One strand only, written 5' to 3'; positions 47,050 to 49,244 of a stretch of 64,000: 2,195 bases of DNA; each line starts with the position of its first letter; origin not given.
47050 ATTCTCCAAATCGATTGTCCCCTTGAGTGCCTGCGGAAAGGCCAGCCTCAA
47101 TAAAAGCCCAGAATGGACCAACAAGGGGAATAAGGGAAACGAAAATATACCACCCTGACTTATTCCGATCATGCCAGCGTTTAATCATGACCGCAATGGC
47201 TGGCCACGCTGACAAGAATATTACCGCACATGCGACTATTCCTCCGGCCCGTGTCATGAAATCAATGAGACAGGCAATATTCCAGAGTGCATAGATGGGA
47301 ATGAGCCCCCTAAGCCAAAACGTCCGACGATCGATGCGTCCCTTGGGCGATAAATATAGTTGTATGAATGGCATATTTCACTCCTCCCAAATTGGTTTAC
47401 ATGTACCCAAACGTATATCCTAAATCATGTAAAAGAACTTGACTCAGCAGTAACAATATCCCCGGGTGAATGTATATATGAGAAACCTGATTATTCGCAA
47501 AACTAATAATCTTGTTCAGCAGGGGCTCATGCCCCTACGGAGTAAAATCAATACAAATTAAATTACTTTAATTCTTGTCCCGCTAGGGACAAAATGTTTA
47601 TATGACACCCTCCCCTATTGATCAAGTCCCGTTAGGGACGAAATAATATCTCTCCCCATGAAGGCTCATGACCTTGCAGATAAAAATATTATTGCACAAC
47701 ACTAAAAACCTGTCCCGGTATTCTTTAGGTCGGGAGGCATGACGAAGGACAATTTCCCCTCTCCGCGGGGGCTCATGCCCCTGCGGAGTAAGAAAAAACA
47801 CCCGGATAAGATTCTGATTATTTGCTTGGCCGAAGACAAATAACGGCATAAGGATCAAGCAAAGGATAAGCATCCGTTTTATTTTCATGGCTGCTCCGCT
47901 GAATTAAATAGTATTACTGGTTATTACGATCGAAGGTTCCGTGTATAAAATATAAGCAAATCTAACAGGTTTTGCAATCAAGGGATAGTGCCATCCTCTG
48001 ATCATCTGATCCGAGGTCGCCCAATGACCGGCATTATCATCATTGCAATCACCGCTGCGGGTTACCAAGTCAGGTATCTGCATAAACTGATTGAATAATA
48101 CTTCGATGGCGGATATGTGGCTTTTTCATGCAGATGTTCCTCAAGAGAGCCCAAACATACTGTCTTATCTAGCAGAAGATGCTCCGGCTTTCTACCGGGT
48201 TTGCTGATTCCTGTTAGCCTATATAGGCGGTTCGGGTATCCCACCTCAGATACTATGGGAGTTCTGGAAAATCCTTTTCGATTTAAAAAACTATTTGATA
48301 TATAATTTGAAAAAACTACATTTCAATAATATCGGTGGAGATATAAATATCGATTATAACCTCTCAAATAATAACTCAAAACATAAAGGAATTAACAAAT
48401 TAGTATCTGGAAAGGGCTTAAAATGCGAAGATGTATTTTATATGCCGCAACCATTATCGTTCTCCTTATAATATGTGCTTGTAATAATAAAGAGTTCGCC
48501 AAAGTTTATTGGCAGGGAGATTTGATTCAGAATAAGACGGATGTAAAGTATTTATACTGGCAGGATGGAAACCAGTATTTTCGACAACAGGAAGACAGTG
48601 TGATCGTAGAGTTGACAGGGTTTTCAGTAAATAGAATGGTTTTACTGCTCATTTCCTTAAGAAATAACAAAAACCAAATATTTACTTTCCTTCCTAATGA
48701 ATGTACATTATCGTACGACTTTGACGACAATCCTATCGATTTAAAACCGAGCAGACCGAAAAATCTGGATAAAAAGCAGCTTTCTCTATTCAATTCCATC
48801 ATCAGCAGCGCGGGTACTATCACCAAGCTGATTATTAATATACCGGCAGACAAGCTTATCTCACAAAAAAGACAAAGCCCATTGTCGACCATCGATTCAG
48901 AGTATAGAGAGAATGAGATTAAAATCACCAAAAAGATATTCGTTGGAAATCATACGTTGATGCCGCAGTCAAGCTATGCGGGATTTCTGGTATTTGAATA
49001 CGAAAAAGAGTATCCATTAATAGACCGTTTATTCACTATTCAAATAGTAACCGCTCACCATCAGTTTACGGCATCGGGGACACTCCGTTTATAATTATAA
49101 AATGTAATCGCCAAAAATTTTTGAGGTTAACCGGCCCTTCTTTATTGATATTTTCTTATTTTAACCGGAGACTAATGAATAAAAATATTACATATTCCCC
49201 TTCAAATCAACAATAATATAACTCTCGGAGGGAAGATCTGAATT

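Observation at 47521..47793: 270-bp cluster of two families of short palindromic repeats, possibly a miniature mobile element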

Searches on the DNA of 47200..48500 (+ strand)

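Call 7: search_rna_families(source=window, start=47200, end=48500, threshold=evalue, max_evalue=10)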
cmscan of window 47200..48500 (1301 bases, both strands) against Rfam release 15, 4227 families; matches with E-value up to 10: 6.
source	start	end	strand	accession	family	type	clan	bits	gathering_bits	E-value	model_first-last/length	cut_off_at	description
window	48214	48361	+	RF02625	WsnRNA46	Gene; sRNA;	-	21.3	65.3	0.28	1-151/151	no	Wolbachia sRNA 46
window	47985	48137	+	RF02960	DUF2800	Cis-reg;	-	19.8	60.2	0.72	1-158/158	no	DUF2800 RNA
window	48014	48051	-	RF01192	SNORD11B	Gene; snRNA; snoRNA; CD-box;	CL00103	17.7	50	7.9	1-87/87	no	Small nucleolar RNA SNORD11B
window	47477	47553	-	RF02283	TtnuCD6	Gene; snRNA; snoRNA; CD-box;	-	17.3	50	8.8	1-72/72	no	Tetrahymena snoRNA TtnuCD6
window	47971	48048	-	RF01420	snoR113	Gene; snRNA; snoRNA; CD-box;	-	16.8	47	1.9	1-103/103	no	Small nucleolar RNA snoR113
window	48273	48292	-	RF01072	TMV_UPD-PK3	Cis-reg;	-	12.7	34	5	1-31/31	no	Pseudoknot of upstream pseudoknot domain (UPD) of the 3'UTR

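Call 43: build_rna_model(alignment_id=A3, structure=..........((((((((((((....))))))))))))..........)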
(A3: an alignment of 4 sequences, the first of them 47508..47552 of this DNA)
Model R1 built from alignment A3 (4 sequences, 48 columns); structure: as given.
model positions 45; base pairs 12; branch points 0; effective number of sequences 4; information 0.808 bits per position. Calibrated on 0.2 Mb of random sequence (short: E-values are rough).
structure used (alignment columns):
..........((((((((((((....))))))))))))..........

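Call 44: search_with_rna_model(model_id=R1, source=window, filters=off, max_evalue=10, show_alignments=8)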
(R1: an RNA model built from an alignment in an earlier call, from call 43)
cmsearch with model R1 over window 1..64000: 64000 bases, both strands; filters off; matches with E-value up to 10: 22.
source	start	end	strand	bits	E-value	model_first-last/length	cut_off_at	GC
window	47754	47798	+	56.5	3.3e-14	1-45/45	no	0.6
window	47508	47552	+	55.4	7.2e-14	1-45/45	no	0.47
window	47647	47691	+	46.5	3.7e-11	1-45/45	no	0.38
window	14138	14182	+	43.7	2.8e-10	1-45/45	no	0.44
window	47751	47795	-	21.5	0.0016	1-45/45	no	0.6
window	47505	47549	-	20.9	0.0024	1-45/45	no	0.47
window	11022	11067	-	14.2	0.25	1-45/45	no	0.5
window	46302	46346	-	13.6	0.4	1-45/45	no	0.31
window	53055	53084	+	13.2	0.54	1-45/45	no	0.5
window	27392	27433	+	11.5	1.7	1-45/45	no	0.38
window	11074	11105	+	11.5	1.7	1-45/45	no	0.31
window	45852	45890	+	11.4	1.9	1-45/45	no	0.38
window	57861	57892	-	10.6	3.2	1-45/45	no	0.47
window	16042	16083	-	10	5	1-45/45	no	0.57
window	29756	29799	-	9.9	5.3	1-45/45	no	0.61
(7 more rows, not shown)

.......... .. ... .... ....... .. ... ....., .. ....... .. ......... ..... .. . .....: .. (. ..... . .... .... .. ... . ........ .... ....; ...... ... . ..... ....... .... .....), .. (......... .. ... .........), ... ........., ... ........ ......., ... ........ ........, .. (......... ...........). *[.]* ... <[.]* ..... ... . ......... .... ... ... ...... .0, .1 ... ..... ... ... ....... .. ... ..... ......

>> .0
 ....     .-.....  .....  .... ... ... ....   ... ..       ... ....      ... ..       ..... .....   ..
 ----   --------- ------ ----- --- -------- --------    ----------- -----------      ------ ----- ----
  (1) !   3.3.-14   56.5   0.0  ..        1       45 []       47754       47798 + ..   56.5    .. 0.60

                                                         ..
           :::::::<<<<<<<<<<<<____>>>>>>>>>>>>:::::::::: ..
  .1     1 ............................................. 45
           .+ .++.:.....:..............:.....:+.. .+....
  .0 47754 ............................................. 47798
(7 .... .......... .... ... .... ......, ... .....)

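Call 54: search_with_rna_model(model_id=R1, sources=[L001, L002, L014, L023, L024, L025, L026, L027, L028], max_evalue=1)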
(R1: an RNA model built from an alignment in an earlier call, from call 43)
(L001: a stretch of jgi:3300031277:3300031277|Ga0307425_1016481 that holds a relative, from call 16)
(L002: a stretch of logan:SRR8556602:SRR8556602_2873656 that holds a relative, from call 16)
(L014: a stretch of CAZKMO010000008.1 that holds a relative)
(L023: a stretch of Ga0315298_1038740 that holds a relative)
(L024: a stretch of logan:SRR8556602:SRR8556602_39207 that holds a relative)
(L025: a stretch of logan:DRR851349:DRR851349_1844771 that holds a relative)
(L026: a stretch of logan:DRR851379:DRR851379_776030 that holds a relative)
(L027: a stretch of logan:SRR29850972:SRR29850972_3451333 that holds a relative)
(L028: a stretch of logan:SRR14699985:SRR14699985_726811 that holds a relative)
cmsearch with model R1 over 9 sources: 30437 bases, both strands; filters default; matches with E-value up to 1: 4.
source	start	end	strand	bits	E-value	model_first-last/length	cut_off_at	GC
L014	1008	1052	-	27.9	8.1e-06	1-45/45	no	0.49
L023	813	839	-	17.5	0.012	8-36/45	no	0.63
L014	5968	6004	-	11.7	0.7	1-45/45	no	0.46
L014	1011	1055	+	11.5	0.82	1-45/45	no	0.51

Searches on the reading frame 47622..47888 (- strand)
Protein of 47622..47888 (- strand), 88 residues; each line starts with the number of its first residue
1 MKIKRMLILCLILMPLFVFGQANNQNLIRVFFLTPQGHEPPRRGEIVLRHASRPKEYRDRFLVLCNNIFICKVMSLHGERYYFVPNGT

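Call 9: search_protein_families(library=pfam, proteins=[window:47622-47888:-], max_evalue=0.01)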
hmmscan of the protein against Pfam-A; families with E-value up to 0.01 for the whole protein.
window:47622-47888:- (88 aa): 0 families

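Call 27: find_encoding_contigs(protein=window:47622-47888:-, flank=8000, max_places=10)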
Protein window:47622-47888:- (88 aa): no gene with exactly this product is on record in the collection.

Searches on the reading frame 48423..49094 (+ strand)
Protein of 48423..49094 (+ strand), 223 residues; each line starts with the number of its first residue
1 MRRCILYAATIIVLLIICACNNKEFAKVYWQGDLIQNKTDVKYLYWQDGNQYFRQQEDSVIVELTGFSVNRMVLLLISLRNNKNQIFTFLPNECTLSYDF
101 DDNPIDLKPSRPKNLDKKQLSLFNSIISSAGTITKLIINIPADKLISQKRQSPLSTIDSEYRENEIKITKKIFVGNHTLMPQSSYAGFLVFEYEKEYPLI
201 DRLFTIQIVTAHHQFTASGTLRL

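Call 9: search_protein_families(library=pfam, proteins=[window:48423-49094:+], max_evalue=0.01)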
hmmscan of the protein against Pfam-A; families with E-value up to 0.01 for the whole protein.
window:48423-49094:+ (223 aa): 0 families

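Call 16: find_encoding_contigs(protein=window:48423-49094:+, flank=6000, max_places=10)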
Protein window:48423-49094:+ (223 aa): 2 contigs read that carry it; 2 places shown.
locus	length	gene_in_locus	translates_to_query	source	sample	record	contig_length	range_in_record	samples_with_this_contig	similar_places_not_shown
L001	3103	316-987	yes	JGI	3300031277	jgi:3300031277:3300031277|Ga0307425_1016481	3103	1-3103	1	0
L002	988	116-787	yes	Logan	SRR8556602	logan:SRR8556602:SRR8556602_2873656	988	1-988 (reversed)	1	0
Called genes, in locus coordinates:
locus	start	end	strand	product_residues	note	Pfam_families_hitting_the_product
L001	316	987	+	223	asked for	-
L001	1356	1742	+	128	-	PF03625:DUF302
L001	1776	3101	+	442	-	?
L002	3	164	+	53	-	?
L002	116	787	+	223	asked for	-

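Call 62: find_homologous_proteins(query=window:48423-49094:+, max_evalue=1e-10)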
Query window:48423-49094:+ (223 aa): 3 proteins with E <= 1e-10 among 124 candidates.
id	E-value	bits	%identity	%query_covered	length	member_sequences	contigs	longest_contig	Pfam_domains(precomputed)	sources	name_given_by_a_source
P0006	2.2e-144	496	100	100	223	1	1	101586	-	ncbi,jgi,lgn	-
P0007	8.9e-59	216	49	91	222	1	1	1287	-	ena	-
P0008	9.5e-54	200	42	91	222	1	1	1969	-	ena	-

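Call 63: find_encoding_contigs(protein=P0008, flank=3000)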
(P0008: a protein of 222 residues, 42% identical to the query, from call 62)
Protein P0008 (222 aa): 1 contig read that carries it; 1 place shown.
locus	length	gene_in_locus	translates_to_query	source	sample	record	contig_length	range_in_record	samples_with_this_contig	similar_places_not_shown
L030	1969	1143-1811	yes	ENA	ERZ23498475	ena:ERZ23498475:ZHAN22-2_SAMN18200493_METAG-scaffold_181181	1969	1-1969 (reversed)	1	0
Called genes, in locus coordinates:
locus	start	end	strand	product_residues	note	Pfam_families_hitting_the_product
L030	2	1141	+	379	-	?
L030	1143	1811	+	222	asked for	-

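Call 64: find_encoding_contigs(protein=P0007, flank=3000)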
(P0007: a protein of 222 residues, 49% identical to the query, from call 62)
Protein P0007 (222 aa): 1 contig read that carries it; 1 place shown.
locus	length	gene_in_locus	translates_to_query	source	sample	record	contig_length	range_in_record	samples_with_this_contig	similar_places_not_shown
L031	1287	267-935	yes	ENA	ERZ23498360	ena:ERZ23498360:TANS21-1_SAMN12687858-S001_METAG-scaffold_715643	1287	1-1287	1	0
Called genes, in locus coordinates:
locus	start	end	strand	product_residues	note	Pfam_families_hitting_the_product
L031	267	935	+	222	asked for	-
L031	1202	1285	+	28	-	?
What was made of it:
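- Tried and rejected: The nearest homologues of the 223-aa ORF (42-49%) sit on 1.3-2 kb contigs in other contexts (calls 62-64).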
